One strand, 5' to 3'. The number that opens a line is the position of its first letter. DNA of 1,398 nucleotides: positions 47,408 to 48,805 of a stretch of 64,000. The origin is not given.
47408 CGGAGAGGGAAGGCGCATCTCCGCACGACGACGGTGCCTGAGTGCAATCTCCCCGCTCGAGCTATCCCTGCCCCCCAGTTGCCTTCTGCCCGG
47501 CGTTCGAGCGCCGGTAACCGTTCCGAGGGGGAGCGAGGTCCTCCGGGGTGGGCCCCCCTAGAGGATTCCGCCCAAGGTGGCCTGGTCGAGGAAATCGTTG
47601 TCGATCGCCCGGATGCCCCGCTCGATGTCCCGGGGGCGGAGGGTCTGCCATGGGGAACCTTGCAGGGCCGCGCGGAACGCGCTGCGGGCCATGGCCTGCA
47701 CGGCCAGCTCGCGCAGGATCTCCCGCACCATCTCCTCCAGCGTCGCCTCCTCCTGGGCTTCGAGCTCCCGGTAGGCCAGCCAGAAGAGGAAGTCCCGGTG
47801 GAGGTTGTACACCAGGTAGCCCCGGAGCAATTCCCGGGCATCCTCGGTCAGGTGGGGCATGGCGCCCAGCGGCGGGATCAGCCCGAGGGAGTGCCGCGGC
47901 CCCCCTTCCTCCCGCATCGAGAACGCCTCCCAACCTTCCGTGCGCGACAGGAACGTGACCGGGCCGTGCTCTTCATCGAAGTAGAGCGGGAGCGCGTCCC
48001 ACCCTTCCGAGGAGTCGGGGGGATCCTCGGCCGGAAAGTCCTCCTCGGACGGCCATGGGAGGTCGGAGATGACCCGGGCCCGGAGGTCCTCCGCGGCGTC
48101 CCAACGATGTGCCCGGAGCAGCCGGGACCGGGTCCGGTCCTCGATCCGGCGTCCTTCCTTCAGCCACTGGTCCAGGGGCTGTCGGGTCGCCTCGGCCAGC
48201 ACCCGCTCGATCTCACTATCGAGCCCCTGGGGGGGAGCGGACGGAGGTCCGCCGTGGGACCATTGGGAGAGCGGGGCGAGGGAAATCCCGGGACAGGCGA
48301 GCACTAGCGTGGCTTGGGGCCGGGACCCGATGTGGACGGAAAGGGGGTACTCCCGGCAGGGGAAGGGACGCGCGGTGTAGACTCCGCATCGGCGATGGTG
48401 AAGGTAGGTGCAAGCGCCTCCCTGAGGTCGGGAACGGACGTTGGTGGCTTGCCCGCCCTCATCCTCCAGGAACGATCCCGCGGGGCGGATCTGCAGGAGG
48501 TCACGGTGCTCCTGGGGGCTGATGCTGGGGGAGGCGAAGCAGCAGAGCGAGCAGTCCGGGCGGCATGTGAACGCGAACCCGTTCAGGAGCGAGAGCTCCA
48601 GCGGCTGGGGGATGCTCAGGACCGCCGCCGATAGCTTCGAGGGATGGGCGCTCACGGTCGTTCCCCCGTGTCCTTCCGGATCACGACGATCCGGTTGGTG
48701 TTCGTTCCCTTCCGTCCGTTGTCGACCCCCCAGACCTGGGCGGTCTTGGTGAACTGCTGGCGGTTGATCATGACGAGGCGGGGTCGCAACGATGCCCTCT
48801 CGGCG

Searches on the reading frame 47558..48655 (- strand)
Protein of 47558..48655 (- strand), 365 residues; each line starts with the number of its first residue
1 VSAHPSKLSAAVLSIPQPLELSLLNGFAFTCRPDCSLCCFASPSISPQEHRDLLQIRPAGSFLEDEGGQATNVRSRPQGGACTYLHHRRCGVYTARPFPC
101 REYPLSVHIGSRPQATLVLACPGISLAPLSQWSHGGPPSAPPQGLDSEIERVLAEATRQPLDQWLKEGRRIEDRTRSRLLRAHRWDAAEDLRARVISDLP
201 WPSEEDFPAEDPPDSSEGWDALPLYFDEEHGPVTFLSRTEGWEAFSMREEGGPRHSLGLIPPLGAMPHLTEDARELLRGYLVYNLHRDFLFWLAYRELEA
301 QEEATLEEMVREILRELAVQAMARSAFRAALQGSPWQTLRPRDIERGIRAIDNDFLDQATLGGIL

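Call 5: search_protein_families(library=pfam, proteins=[window:47558-48655:-], max_evalue=1)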
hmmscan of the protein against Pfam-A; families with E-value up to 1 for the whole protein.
window:47558-48655:- (365 aa): 2 families
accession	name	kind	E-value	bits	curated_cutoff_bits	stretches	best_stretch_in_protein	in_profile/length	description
PF03692.20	CxxCxxCC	-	1.1e-07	32.9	23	1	31-106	2-72/85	Putative zinc- or iron-chelating domain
PF10691.14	DUF2497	-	0.11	13.4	27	0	300-316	32-48/75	Protein of unknown function (DUF2497)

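Call 6: search_protein_families(library=ncbifam, proteins=[window:47558-48655:-], max_evalue=1)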
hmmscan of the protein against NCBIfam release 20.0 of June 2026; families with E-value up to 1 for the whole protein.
window:47558-48655:- (365 aa): 0 families

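Call 7: search_protein_families(library=padloc, proteins=[window:47558-48655:-], max_evalue=1)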
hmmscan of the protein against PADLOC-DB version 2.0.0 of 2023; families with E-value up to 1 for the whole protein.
window:47558-48655:- (365 aa): 0 families

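Call 9: search_solved_structures(query=window:47558-48655:-, max_evalue=10, show_alignments=2)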
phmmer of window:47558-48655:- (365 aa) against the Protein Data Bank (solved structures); distinct sequences matched with E-value up to 10: 3.
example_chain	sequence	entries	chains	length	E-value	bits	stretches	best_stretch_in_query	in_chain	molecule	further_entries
3fac_A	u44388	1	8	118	0.24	13.6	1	19-72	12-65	Putative uncharacterized protein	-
1b6s_A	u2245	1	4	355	0.59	12.3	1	281-342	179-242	PROTEIN (N5-CARBOXYAMINOIMIDAZOLE RIBONUCLEOTIDE SYNTHETASE)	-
1b6r_A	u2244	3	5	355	0.6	12.3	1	281-342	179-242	PROTEIN (N5-CARBOXYAMINOIMIDAZOLE RIBONUCLEOTIDE SYNTHETASE) | Phosphoribosylaminoimidazole carboxylase ATPase subunit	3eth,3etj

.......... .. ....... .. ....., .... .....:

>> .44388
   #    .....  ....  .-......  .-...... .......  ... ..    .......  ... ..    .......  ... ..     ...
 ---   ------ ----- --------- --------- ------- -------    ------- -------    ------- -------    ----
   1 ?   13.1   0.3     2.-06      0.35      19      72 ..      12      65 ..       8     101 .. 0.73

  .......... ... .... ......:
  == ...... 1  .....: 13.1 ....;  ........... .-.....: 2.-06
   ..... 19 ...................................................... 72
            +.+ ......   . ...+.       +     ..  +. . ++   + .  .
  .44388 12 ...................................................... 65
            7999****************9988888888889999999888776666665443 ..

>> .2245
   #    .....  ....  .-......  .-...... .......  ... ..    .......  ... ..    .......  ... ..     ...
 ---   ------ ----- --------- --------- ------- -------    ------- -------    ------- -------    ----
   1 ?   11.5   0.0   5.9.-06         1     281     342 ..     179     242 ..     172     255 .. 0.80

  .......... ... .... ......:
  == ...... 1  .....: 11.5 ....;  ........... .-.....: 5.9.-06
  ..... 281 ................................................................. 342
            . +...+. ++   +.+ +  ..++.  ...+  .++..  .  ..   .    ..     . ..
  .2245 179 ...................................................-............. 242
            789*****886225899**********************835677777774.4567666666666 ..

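Call 10: find_homologous_proteins(query=window:47558-48655:-, max_evalue=0.001)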
Query window:47558-48655:- (365 aa): 44 proteins with E <= 0.001 among 8000 candidates.
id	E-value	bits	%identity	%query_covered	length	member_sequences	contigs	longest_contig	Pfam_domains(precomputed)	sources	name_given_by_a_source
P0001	5.3e-245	830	99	100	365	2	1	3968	PF03692.21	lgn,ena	-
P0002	8.9e-136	471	59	95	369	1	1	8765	PF03692.21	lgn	-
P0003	6.2e-93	330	44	95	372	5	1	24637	PF03692.21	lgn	-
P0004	2.4e-85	305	44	95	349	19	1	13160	PF03692.21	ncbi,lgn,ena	-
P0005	2.4e-80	289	44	94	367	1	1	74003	PF03692.21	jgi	jgi:Fe-S-cluster containining protein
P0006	6.6e-75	271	42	93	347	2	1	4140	PF03692.21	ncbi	-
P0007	2.3e-74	269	42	94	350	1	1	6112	PF03692.21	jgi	jgi:Fe-S-cluster containining protein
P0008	1.1e-73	267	42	95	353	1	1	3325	PF03692.21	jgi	jgi:Fe-S-cluster containining protein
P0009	4.8e-72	261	40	96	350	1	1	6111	PF03692.21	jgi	jgi:Fe-S-cluster containining protein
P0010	5.2e-72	261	43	96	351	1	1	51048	-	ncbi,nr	ncbi:MAG: YkgJ family cysteine cluster protein [Thermoplasmata archaeon]|nr:YkgJ family cysteine clu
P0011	2.8e-71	259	40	95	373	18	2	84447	PF03692.21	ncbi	-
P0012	8.7e-71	257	39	95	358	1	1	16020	PF03692.21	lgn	-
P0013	1.4e-70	256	41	94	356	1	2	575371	PF03692.21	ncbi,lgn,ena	ncbi:MAG: YkgJ family cysteine cluster protein [Thermoplasmata archaeon]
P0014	2.9e-70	255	41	96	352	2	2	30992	PF03692.21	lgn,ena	-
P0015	5.0e-70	255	41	95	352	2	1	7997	PF03692.21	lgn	-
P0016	5.3e-70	254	40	95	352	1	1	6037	PF03692.21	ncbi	-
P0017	7.8e-70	254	41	96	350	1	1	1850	PF03692.21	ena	-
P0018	1.4e-69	253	41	95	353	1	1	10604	PF03692.21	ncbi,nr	ncbi:MAG: YkgJ family cysteine cluster protein [Thermoplasmata archaeon]|nr:YkgJ family cysteine clu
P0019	1.4e-69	253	41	95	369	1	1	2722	PF03692.21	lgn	-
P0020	2.5e-68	249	41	93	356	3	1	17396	PF03692.21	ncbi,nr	ncbi:MAG: YkgJ family cysteine cluster protein [Thermoplasmata archaeon]|nr:YkgJ family cysteine clu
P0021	5.0e-68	248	39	96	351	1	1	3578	PF03692.21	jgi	jgi:Fe-S-cluster containining protein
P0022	6.1e-68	248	41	95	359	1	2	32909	PF03692.21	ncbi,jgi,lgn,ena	jgi:Fe-S-cluster containining protein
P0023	1.1e-67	247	39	94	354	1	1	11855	PF03692.21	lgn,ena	-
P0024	3.4e-67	245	42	94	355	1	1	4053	PF03692.21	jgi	jgi:putative zinc- or iron-chelating protein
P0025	1.1e-66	244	38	96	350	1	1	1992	PF03692.21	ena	-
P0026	1.5e-66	243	40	96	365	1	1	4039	PF03692.21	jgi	jgi:Fe-S-cluster containining protein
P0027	1.5e-66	243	39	95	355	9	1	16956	PF03692.21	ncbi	-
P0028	2.6e-66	242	40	95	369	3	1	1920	PF03692.21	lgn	-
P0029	5.3e-66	241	38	94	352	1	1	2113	PF03692.21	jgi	jgi:Putative zinc- or iron-chelating domain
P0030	9.5e-66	240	40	94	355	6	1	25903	PF03692.21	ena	-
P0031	2.2e-65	239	40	94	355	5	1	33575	PF03692.21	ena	-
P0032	5.5e-65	238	40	95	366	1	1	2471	PF03692.21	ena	-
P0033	5.9e-65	238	40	96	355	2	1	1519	PF03692.21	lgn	-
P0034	6.3e-64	234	40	94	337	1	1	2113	PF03692.21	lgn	-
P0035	3.4e-63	232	39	94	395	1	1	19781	PF03692.21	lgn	-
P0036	1.4e-61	227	40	93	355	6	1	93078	PF03692.21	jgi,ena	-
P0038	5.5e-59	218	38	95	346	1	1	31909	PF03692.21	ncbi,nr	ncbi:MAG: YkgJ family cysteine cluster protein [Thermoplasmata archaeon]|nr:YkgJ family cysteine clu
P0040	1.5e-57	214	38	94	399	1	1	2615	PF03692.21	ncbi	ncbi:MAG TPA: YkgJ family cysteine cluster protein [Thermoplasmata archaeon]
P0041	1.5e-56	210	37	97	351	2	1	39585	PF03692.21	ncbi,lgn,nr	ncbi:MAG TPA: YkgJ family cysteine cluster protein [Thermoplasmata archaeon]|nr:YkgJ family cysteine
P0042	1.2e-54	204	38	94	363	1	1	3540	PF03692.21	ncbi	-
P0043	2.3e-54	203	37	95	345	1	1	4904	PF03692.21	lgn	-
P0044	1.0e-49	188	38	92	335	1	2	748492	-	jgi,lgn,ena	-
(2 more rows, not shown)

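Call 11: find_encoding_contigs(protein=P0013, flank=6000, max_places=2)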
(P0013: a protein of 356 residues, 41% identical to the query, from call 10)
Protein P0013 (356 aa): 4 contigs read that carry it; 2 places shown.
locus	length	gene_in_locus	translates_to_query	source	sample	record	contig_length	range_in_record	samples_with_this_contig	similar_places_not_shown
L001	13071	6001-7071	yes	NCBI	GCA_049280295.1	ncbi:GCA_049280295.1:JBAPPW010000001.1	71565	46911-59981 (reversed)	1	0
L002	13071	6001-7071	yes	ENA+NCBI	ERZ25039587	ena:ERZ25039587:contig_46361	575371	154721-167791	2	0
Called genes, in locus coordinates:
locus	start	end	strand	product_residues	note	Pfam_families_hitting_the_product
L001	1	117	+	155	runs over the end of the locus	PF01638:HxlR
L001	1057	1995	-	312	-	PF00528:BPD_transp_1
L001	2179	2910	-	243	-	PF13476:AAA_23 (weak), PF02463:SMC_N (weak), PF13555:AAA_29 (faint), PF00005:ABC_tran, PF13304:AAA_21 (faint)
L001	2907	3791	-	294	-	PF00528:BPD_transp_1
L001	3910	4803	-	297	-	PF00497:SBP_bac_3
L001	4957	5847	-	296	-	PF00561:Abhydrolase_1, PF12146:Hydrolase_4, PF12697:Abhydrolase_6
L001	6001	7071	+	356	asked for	PF03692:CxxCxxCC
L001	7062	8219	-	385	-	PF00850:Hist_deacetyl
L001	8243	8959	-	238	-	PF06736:TMEM175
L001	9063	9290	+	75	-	-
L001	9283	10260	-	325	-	PF08271:Zn_Ribbon_TF (weak), PF00382:TFIIB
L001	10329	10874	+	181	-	-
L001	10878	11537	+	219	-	-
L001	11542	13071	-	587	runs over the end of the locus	PF00009:GTP_EFTU, PF01926:MMR_HSR1, PF03144:GTP_EFTU_D2 (faint), PF11987:IF-2, PF14578:GTP_EFTU_D4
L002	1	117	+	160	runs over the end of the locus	PF01638:HxlR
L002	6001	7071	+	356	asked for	PF03692:CxxCxxCC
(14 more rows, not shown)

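Call 12: find_encoding_contigs(protein=P0044, flank=6000, max_places=2)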
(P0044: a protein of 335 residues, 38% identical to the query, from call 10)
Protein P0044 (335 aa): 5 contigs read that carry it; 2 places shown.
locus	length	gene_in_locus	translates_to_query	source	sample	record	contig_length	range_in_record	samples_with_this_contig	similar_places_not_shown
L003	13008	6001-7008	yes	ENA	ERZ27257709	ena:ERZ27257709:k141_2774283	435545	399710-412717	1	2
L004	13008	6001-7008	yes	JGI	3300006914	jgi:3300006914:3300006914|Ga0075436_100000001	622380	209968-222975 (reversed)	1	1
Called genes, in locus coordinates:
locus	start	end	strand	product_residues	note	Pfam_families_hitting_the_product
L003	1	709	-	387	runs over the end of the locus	PF00005:ABC_tran, PF13304:AAA_21 (weak), PF08352:oligo_HPY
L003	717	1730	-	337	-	PF00528:BPD_transp_1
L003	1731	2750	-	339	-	PF00528:BPD_transp_1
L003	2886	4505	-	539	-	PF00202:Aminotran_3, PF00155:Aminotran_1_2 (weak)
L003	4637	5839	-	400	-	PF03435:Sacchrp_dh_NADP, PF16653:Sacchrp_dh_C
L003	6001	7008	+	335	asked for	-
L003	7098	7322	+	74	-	-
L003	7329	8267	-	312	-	PF08271:Zn_Ribbon_TF, PF00382:TFIIB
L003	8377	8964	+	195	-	-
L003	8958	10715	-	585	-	PF00009:GTP_EFTU, PF01926:MMR_HSR1 (weak), PF11987:IF-2, PF14578:GTP_EFTU_D4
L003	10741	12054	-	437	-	PF01663:Phosphodiest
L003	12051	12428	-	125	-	PF07843:DUF1634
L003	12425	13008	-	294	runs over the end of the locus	PF01925:TauE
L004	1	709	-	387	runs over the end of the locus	PF00005:ABC_tran, PF13304:AAA_21 (weak), PF08352:oligo_HPY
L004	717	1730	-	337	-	PF00528:BPD_transp_1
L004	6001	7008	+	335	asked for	-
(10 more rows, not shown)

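Call 13: find_encoding_contigs(protein=P0005, flank=6000, max_places=2)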
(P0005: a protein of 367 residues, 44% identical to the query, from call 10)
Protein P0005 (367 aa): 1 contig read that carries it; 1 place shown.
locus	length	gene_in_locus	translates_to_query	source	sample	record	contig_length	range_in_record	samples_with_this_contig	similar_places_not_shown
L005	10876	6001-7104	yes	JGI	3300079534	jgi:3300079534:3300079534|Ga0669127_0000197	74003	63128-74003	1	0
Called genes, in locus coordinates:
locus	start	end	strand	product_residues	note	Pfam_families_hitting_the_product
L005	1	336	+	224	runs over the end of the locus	PF06197:DUF998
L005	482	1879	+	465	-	PF03116:NQR2_RnfD_RnfE (weak)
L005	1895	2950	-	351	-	PF01916:DS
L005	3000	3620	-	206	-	PF01169:GDT1, PF01925:TauE (faint), PF01169:GDT1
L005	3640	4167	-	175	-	PF01948:PyrI, PF02748:PyrI_C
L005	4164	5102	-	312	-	PF02729:OTCace_N, PF00185:OTCace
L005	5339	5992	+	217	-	-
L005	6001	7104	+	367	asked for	PF03692:CxxCxxCC (weak)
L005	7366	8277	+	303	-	-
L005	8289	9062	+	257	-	PF12773:DZR (faint), PF13240:Zn_Ribbon_1 (weak)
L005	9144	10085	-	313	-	PF00106:adh_short, PF08659:KR (weak), PF13561:adh_short_C2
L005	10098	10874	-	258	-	?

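Call 14: find_encoding_contigs(protein=P0002, flank=8000, max_places=2)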
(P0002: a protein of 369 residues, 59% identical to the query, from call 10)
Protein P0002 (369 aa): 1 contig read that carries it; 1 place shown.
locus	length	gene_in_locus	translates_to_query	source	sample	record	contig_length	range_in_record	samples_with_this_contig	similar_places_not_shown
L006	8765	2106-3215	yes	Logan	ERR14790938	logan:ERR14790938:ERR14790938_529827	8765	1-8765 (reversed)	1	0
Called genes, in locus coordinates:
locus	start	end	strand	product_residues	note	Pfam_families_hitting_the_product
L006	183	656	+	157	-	PF13302:Acetyltransf_3 (weak), PF13420:Acetyltransf_4 (weak), PF00583:Acetyltransf_1, PF13508:Acetyltransf_7, PF13673:Acetyltransf_10 (weak), PF08445:FR47 (weak)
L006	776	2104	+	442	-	PF01555:N6_N4_Mtase, PF01170:UPF0020 (faint)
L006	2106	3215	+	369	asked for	PF03692:CxxCxxCC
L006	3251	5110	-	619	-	PF12671:Amidase_6 (faint), PF00801:PKD (faint)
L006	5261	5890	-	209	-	-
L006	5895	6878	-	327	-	PF26553:PDDEXK_19, PF01381:HTH_3 (weak), PF13560:HTH_31 (weak)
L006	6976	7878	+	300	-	PF08241:Methyltransf_11, PF08242:Methyltransf_12 (faint), PF13649:Methyltransf_25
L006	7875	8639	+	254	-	-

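Call 15: find_encoding_contigs(protein=P0003, flank=8000, max_places=2)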
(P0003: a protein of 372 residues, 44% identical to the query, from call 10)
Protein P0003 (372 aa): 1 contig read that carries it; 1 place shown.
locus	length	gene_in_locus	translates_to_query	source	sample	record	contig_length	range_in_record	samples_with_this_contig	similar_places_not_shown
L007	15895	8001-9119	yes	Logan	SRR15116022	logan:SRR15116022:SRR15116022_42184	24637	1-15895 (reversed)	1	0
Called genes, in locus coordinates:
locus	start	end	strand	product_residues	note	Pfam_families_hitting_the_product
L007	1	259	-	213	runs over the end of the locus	PF13302:Acetyltransf_3, PF00583:Acetyltransf_1 (weak)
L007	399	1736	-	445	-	PF23235:WHD_3rd_Lhr (weak), PF06224:AlkZ-like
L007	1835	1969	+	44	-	-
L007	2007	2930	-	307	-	PF13620:CarboxypepD_reg, PF13715:CarbopepD_reg_2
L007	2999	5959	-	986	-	PF13360:PQQ_2, PF17789:MG4 (faint)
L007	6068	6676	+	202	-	PF01949:Endo_dU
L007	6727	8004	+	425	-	-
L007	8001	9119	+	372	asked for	PF03692:CxxCxxCC (weak)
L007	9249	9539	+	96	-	PF01336:tRNA_anti-codon (weak)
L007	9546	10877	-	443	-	PF03600:CitMHS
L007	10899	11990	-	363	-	PF00044:Gp_dh_N (faint), PF01113:DapB_N, PF02800:Gp_dh_C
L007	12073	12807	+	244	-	PF01411:tRNA-synt_2c, PF07973:tRNA_SAD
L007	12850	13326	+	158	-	PF01613:Flavin_Reduct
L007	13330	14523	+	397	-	PF02771:Acyl-CoA_dh_N, PF02770:Acyl-CoA_dh_M, PF00441:Acyl-CoA_dh_1, PF08028:Acyl-CoA_dh_2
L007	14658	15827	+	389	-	PF00988:CPSase_sm_chain, PF00117:GATase, PF07722:Peptidase_C26 (faint)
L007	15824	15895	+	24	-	?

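Call 16: find_encoding_contigs(protein=P0004, flank=8000, max_places=2)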
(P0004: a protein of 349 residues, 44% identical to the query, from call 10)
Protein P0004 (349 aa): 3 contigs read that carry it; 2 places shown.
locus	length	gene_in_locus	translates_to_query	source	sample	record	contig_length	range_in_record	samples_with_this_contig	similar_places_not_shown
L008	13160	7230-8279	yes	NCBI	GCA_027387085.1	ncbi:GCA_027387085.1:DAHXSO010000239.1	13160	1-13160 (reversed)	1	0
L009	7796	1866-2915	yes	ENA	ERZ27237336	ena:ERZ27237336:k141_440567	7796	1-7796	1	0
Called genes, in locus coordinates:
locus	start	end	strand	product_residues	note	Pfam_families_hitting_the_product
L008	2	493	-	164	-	?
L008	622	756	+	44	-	-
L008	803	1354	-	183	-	-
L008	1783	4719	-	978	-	PF13360:PQQ_2 (weak), PF09134:Invasin_D3 (faint)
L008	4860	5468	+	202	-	PF01949:Endo_dU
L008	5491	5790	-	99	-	-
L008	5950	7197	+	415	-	-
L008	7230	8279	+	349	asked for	PF03692:CxxCxxCC (weak)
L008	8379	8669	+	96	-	PF16900:REPA_OB_2 (weak), PF01336:tRNA_anti-codon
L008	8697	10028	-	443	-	PF03600:CitMHS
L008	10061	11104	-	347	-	PF00044:Gp_dh_N (weak), PF01113:DapB_N, PF02800:Gp_dh_C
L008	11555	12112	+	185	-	-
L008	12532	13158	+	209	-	?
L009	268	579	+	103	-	-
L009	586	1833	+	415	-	-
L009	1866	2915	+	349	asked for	PF03692:CxxCxxCC (weak)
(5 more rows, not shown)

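Call 27: search_protein_families(library=pfam, proteins=[L007:6727-8004:+, L008:5950-7197:+, L005:5339-5992:+], max_evalue=0.01)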
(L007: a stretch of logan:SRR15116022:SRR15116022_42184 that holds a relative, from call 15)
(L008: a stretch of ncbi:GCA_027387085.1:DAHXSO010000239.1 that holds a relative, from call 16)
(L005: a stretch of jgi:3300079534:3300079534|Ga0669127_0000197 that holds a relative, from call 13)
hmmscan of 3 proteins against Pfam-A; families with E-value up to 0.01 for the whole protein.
L007:6727-8004:+ (425 aa): 0 families

L008:5950-7197:+ (415 aa): 0 families

L005:5339-5992:+ (217 aa): 0 families
